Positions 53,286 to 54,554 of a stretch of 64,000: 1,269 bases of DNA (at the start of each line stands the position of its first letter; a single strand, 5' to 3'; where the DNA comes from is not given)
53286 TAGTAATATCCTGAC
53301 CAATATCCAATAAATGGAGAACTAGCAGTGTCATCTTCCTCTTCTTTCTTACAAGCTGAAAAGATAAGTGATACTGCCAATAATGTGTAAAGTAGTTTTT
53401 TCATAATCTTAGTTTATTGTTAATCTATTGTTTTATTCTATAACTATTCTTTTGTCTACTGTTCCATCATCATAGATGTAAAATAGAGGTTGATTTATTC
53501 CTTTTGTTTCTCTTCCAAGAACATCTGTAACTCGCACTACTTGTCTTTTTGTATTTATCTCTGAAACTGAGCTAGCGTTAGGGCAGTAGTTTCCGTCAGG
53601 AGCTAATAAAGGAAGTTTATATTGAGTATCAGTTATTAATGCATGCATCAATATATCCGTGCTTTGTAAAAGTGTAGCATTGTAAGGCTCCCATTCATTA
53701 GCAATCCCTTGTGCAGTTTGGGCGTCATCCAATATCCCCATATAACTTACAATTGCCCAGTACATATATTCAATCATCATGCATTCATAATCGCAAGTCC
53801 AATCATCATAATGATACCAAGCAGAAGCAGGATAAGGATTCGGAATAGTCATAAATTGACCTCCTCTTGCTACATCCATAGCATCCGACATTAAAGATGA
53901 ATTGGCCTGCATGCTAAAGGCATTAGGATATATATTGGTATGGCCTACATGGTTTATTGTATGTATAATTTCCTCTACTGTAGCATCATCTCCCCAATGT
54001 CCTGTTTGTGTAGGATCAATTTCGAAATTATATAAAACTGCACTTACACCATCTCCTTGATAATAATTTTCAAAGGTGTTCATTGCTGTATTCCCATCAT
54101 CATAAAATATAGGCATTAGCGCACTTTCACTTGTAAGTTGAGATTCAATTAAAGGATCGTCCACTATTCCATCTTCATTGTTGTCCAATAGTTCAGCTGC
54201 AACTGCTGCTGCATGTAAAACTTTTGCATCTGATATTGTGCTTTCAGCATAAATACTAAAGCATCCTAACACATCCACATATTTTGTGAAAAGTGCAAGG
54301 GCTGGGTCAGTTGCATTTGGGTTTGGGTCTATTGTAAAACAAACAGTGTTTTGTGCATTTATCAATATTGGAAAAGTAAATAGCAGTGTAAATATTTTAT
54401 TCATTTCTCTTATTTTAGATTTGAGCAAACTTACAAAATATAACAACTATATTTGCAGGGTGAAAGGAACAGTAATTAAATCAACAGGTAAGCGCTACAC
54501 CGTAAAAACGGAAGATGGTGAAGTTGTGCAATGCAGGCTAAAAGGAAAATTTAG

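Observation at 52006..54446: Secreted-protein operon sharing a short C-terminal tail cassette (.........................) on otherwise unrelated proteins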

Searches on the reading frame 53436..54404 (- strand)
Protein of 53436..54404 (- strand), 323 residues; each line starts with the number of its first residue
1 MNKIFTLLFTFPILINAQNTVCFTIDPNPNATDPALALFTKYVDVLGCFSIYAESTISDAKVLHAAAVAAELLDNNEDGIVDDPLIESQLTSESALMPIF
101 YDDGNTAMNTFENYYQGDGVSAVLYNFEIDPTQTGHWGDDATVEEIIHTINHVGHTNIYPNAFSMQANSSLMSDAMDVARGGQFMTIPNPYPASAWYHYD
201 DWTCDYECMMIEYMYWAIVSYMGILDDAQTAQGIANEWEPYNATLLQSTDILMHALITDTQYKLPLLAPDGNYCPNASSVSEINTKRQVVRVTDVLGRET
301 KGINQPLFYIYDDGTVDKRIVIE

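Call 5: search_protein_families(library=pfam, proteins=[window:53436-54404:-], max_evalue=1)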
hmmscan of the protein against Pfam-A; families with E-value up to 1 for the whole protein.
window:53436-54404:- (323 aa): 0 families

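Call 6: search_protein_families(library=ncbifam, proteins=[window:53436-54404:-], max_evalue=1)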
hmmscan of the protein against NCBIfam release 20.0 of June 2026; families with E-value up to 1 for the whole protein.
window:53436-54404:- (323 aa): 0 families
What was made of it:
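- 53433..54404 (-): g1: 323-aa secreted protein of unknown function (signal peptide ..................) ending in the short tail. No Pfam or NCBIfam family (calls 5, 6).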

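Call 21: find_homologous_proteins(query=window:53436-54404:-, max_evalue=0.00001)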
Query window:53436-54404:- (323 aa): 2011 proteins with E <= 0.00001 among 4362 candidates; the best 120 are listed.
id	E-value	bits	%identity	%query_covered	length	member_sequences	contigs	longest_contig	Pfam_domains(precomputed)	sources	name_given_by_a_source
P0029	4.3e-218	741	100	100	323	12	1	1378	-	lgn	-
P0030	7.3e-195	665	93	95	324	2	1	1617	-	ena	-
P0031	1.1e-184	631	86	100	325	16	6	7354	-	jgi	jgi:hypothetical protein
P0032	5.0e-184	629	88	97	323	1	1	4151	-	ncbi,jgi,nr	ncbi:MAG: hypothetical protein QF383_06950 [Flavobacteriales bacterium]|jgi:hypothetical protein|nr:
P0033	6.1e-184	629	88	97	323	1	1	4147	-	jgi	-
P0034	7.2e-184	629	87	97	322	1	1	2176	-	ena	-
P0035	6.5e-183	625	86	100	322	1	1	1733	-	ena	-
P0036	8.8e-183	625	87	98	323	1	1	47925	-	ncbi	-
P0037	1.1e-182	625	85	100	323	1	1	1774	-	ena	-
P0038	1.4e-182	624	87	97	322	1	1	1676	-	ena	-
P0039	2.0e-182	624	86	97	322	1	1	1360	-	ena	-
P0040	2.6e-182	624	86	95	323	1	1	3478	-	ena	-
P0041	4.9e-182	623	85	100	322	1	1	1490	-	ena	-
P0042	5.0e-182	623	86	97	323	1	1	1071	-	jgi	-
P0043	5.1e-182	623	87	97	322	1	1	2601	-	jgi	-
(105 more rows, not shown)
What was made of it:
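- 53433..54404 (-): 2,011 metagenomic homologues, all unnamed (call 21).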

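Call 29: predict_structure(alignment_id=A2)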
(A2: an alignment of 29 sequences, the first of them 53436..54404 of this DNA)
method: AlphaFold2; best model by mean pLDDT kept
length: 323 residues; sequences in the alignment: 29
mean_pLDDT: 58.5   pTM: 0.50
mean pLDDT of the five models: 58.5, 53.9, 50.5, 47.3, 43.4
residues with pLDDT >= 90: 24; 70-90: 84; 50-70: 59; < 50: 156
segments of 3 or more residues with pLDDT < 50: 1-3, 10-18, 135-173, 178-212, 218-225, 227-284
pLDDT, mean of each block of 10 residues (from residue 1): 50 46 87 90 87 93 81 65 63 79 83 69 73 52 45 37 40 47 45 35 41 49 45 43 38 41 32 33 61 71 78 69 67
secondary structure, 60 per line:
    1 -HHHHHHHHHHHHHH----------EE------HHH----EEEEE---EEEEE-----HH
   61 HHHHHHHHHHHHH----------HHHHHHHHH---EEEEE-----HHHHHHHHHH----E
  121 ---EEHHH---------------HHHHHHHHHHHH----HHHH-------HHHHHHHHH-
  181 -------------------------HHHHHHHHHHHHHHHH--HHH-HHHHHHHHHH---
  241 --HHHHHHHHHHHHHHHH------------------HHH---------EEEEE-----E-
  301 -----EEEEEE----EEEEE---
elements in order: H2-15 E41-45 E49-53 H59-73 H84-92 E96-100 H106-115 H144-155 H160-163 H171-179 H206-221 H228-237 H243-258 E289-293 E306-311 E316-320
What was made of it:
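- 53436..53570 (-): g1 short CTD-like tail, 45 aa: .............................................. The predicted cleavage motif is NAS|SVSE. Three predicted strands are VVRVT, LFYIYD and DKRIV. In the full g1 model the strands are at 289-293, 306-311 and 316-320 (call 29).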

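Call 37: find_encoding_contigs(protein=P0036, flank=6000, max_places=2)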
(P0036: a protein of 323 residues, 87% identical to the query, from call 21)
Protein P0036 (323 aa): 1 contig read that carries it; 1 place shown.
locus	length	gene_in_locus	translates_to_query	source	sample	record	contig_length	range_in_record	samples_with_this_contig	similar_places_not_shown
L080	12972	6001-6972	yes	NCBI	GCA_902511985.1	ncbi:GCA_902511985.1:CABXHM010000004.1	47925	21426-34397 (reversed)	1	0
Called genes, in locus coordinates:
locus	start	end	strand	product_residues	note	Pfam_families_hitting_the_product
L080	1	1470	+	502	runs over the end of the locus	PF02874:ATP-synt_ab_N, PF00006:ATP-synt_ab, PF22919:ATP-synt_VA_C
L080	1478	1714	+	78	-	PF02823:ATP-synt_DE_N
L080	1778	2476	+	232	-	PF05708:Peptidase_C92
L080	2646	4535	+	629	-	PF07715:Plug, PF00593:TonB_dep_Rec_b-barrel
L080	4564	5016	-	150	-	PF02580:Tyr_Deacylase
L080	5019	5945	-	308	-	PF16745:RsgA_N, PF03193:RsgA_GTPase, PF01926:MMR_HSR1 (weak)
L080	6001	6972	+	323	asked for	-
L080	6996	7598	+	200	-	-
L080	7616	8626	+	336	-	PF10503:Esterase_PHB (faint)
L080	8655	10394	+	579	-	PF01663:Phosphodiest, PF01676:Metalloenzyme, PF07953:Toxin_R_bind_N (weak), PF13385:Laminin_G_3, PF16356:DUF4983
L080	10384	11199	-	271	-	PF13469:Sulfotransfer_3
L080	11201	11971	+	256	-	PF02463:SMC_N (faint), PF00005:ABC_tran, PF13304:AAA_21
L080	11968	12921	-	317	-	PF02219:MTHFR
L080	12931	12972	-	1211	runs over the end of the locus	PF02574:S-methyl_trans, PF00809:Pterin_bind, PF02607:B12-binding_2, PF02310:B12-binding, PF02965:Met_synt_B12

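Call 73: fold_search(model_id=the predicted structure, library=pdb)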
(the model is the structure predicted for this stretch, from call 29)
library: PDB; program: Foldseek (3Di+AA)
matches with E <= 10: 157; with E <= 0.001: 0
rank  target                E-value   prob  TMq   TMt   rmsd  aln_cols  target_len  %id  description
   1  4ar1                  7.9e-02  0.30  0.26  0.23  18.7       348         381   15  Crystal Structure of the Peptidase Domain of Collagenase H from Clostridium histolyticum at 2.01 Angstrom resolution. (released 2013-06-05)
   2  4arf_A                9.9e-02  0.21  0.24  0.21  18.6       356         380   15  CRYSTAL STRUCTURE OF THE PEPTIDASE DOMAIN OF COLLAGENASE H FROM CLOSTRIDIUM HISTOLYTICUM IN COMPLEX WITH THE PEPTIDIC  (released 2013-06-05)
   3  4ar8_B                4.2e-01  0.13  0.26  0.22  18.5       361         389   11  Crystal structure of the peptidase domain of collagenase T from Clostridium tetani complexed with the peptidic inhibit (released 2013-06-05)
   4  6fpc_D                8.0e-01  0.12  0.20  0.33  11.5       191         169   15  Structure of the PRO-PRO endopeptidase (PPEP-2) from Paenibacillus alvei (released 2018-05-30)
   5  7pv7_A                1.1e+00  0.07  0.14  0.10  19.3       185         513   10  Crystal structure of dimeric Porphyromonas gingivalis PorX, a type 9 secretion system response regulator. (released 2022-12-14)
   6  8f2r_E                1.1e+00  0.08  0.12  0.16  17.3       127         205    9  Human CCC complex (released 2023-05-24)
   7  7pvk_A                1.1e+00  0.07  0.14  0.10  19.3       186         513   11  X-ray structure of dimeric PorX (T272A mutant), in complex with pGpG. (released 2022-12-14)
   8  9bf1_A                1.4e+00  0.08  0.16  0.06  12.3       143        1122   15  Structure of apo-state V. cholerae DdmD (released 2024-08-21)
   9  9hcj_P0               1.9e+00  0.02  0.09  0.05  19.9       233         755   12  D. discoideum nuclear pore complex (released 2024-12-25)
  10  4a0h_B                2.2e+00  0.03  0.12  0.06  17.6       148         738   10  Structure of bifunctional DAPA aminotransferase-DTB synthetase from Arabidopsis thaliana bound to 7-keto 8-amino pelar (released 2012-06-13)
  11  8jvs                  2.6e+00  0.12  0.08  0.31   4.7        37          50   16  Crystal structure of the chimeric protein tkoL2_v1 (released 2024-07-03)
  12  5ix9_MODEL_1_A        2.6e+00  0.11  0.07  0.25   9.4        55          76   20  Cell surface anchoring domain (released 2017-06-28)
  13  1b9m_A                2.6e+00  0.04  0.08  0.09  12.5        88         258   19  REGULATOR FROM ESCHERICHIA COLI (released 2000-03-15)
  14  8sjd_B                2.6e+00  0.02  0.12  0.09  17.9       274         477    8  Cryo-EM structure of the Hermes transposase bound to two right-ends of its DNA transposon. (released 2023-08-02)
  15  6oec_H                2.9e+00  0.07  0.14  0.26  11.5       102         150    9  Yeast Spc42 Trimeric Coiled-Coil Amino Acids 181-211 fused to PDB: 3H5I (released 2019-04-24)
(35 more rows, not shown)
